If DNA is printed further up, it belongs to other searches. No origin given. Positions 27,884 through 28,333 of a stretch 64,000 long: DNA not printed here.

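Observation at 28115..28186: Core register does not fit known thiopeptide macrocycle classes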

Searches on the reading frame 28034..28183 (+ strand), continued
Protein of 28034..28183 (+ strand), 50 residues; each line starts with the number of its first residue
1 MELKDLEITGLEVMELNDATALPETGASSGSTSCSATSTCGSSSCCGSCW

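Call 49: find_encoding_contigs(protein=P0117, flank=10000, max_places=1)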
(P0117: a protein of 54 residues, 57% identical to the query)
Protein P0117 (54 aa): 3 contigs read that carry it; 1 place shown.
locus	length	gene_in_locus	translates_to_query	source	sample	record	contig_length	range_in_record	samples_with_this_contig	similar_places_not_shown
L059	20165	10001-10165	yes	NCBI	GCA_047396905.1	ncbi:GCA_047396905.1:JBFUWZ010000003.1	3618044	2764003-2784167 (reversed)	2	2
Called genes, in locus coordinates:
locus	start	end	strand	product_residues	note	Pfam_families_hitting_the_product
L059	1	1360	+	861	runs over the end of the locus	-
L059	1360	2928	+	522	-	-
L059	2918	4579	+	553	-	PF02624:YcaO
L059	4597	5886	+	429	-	-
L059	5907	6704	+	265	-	PF14028:Lant_dehydr_C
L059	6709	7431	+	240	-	PF00881:Nitroreductase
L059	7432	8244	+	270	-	-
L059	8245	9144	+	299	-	PF02463:SMC_N (weak), PF00005:ABC_tran, PF13304:AAA_21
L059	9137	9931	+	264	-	PF01061:ABC2_membrane, PF12698:ABC2_membrane_3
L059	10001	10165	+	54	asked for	PF19409:Thiopep_pre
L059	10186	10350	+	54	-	PF19409:Thiopep_pre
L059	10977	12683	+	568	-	PF00149:Metallophos (weak)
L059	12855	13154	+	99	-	-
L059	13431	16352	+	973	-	PF01915:Glyco_hydro_3_C, PF14310:Fn3-like, PF00933:Glyco_hydro_3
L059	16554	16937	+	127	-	PF01042:Ribonuc_L-PSP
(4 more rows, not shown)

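Call 50: search_protein_families(library=ncbifam, proteins=[L057:10488-11534:+, L058:2981-4066:+, L052:11100-12221:+, L057:18831-19652:+, L057:17503-18810:+, L057:14135-15748:+, L057:11572-14160:+], max_evalue=0.01)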
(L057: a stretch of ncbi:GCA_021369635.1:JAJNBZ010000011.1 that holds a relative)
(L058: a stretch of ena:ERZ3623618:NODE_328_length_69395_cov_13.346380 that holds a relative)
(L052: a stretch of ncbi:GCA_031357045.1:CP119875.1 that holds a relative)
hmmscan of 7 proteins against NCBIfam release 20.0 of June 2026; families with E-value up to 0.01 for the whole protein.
L057:10488-11534:+ (348 aa): 1 family
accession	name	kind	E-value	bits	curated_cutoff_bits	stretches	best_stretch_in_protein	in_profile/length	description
NF045556.1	TbtD_PbtD_pyrid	equivalog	5.2e-15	55.5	325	1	4-315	6-320/354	thiopeptide maturation pyridine synthase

L058:2981-4066:+ (361 aa): 2 families
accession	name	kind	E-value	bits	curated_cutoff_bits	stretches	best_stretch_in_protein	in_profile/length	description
NF045556.1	TbtD_PbtD_pyrid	equivalog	2.7e-19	69.6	325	1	7-336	4-343/354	thiopeptide maturation pyridine synthase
NF005963.0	PRK08051.1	equivalog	0.0087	15.4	230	0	120-160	183-224/233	NAD(P)H-flavin reductase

L052:11100-12221:+ (373 aa): 1 family
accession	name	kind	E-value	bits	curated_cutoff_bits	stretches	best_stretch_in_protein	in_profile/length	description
NF045556.1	TbtD_PbtD_pyrid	equivalog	7.1e-13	48.5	325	1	38-365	5-348/354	thiopeptide maturation pyridine synthase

L057:18831-19652:+ (273 aa): 3 families
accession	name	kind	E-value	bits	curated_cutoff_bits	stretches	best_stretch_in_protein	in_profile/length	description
TIGR03891.1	thiopep_ocin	subfamily_domain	6.8e-22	78.6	48.45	2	110-265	83-261/263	thiopeptide-type bacteriocin biosynthesis protein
NF045556.1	TbtD_PbtD_pyrid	equivalog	1.3e-05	24.6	325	1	1-77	1-76/354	thiopeptide maturation pyridine synthase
NF053690.1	BamK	equivalog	0.0026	17.7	120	1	49-95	14-60/199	BamK family beta-barrel-assembly machinery protein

L057:17503-18810:+ (435 aa): 1 family
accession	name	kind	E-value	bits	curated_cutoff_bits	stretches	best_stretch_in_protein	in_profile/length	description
TIGR03605.1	antibiot_sagB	domain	0.00031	20.3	78.4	1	358-424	104-171/173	SagB family peptide dehydrogenase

L057:14135-15748:+ (537 aa): 0 families

L057:11572-14160:+ (862 aa): 0 families

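Call 68: search_protein_representatives(alignment_id=A4)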
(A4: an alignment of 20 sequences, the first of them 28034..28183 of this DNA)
Query: 20 sequences, 57 profile positions. Proteins with E-value up to 0.001 (for the whole library): 139; up to 1e-10: 44; up to 1e-30: 0. The best 139 are listed.
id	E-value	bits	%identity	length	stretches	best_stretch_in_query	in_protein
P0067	4.5e-21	90.2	-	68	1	6-54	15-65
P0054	1.7e-20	88.4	-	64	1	7-54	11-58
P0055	4.0e-20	87.2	-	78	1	7-56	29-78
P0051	5.8e-20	86.7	-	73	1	6-56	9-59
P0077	1.0e-19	85.9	-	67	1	6-56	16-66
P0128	2.2e-19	84.8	-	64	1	2-56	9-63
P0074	2.8e-19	84.5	-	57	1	1-56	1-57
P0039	5.0e-19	83.7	-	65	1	7-56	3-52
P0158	5.0e-19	83.7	-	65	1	6-56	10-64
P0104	2.5e-18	81.5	-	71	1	1-56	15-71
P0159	1.4e-17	79.0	-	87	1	7-55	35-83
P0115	2.2e-17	78.5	-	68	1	4-56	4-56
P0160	4.0e-17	77.6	-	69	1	7-55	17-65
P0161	4.7e-17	77.4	-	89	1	1-55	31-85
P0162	6.1e-17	77.0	-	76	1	4-55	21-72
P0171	9.0e-15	70.1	-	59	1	3-50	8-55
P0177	2.1e-13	65.7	-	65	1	7-54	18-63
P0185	2.8e-12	62.1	-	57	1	9-57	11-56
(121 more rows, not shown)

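Call 73: list_cluster_members(proteins=[P0185, P0171, P0177, P0029, P0139])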
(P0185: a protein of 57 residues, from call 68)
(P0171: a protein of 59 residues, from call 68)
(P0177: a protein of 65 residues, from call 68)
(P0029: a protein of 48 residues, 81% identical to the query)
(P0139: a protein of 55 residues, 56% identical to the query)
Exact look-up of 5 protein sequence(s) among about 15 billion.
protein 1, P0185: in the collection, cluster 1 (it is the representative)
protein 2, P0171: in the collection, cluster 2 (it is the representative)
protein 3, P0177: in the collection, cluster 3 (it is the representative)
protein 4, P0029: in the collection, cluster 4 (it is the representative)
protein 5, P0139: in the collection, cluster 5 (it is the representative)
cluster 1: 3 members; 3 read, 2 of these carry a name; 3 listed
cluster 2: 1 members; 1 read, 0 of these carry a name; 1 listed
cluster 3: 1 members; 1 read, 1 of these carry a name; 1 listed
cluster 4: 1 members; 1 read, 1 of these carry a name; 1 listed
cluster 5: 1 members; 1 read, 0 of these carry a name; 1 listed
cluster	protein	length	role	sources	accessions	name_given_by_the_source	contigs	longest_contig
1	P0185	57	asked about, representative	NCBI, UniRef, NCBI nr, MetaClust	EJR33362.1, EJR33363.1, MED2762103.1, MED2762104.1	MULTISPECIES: thiazolylpeptide-type bacteriocin [Bacillus cereus group] | Thiazolylpeptide-type bacteriocin n=3 Tax=Bacillus TaxID=1386 RepID=A0ABC9QWY5_BACMY | status=active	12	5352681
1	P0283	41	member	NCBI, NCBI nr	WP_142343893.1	thiazolylpeptide-type bacteriocin [Bacillus cereus]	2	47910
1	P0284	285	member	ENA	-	-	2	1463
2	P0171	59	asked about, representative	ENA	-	-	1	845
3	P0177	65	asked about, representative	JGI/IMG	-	thiazolylpeptide-type bacteriocin precursor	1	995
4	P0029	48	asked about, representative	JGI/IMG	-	thiazolylpeptide-type bacteriocin precursor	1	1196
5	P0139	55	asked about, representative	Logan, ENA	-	-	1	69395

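Call 74: find_encoding_contigs(protein=P0185, flank=10000, max_places=1)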
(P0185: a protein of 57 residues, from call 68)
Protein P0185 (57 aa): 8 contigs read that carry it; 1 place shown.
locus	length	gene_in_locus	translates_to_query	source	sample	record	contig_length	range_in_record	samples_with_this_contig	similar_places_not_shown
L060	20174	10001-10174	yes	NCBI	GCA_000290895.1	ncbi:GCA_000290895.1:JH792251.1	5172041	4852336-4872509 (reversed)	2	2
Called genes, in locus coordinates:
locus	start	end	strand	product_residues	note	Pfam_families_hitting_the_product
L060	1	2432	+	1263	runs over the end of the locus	-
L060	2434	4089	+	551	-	PF00589:Phage_integrase (weak)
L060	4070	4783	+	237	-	-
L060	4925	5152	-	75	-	PF13560:HTH_31, PF01381:HTH_3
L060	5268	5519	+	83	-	PF01527:HTH_Tnp_1, PF13518:HTH_28 (weak), PF13551:HTH_29 (weak)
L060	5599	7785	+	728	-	PF01751:Toprim, PF01131:Topoisom_bac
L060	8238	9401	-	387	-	PF01546:Peptidase_M20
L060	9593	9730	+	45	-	-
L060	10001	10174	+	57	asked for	PF19409:Thiopep_pre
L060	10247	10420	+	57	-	PF19409:Thiopep_pre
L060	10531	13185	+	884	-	PF04738:Lant_dehydr_N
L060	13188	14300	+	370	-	PF14028:Lant_dehydr_C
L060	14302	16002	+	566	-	-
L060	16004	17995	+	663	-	PF02624:YcaO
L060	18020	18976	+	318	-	PF14028:Lant_dehydr_C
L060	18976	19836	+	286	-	PF00881:Nitroreductase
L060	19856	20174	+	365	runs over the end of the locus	PF00899:ThiF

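Call 76: search_protein_families(library=ncbifam, proteins=[L060:13188-14300:+], max_evalue=0.01)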
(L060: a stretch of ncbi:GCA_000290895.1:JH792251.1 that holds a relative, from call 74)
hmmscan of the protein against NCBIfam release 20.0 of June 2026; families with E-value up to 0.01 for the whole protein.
L060:13188-14300:+ (370 aa): 2 families
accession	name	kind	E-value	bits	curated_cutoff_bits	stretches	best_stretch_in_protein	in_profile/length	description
NF045556.1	TbtD_PbtD_pyrid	equivalog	2.3e-56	191.5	325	1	7-361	2-349/354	thiopeptide maturation pyridine synthase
TIGR03891.1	thiopep_ocin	subfamily_domain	0.0061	16.5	48.45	0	121-270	83-218/263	thiopeptide-type bacteriocin biosynthesis protein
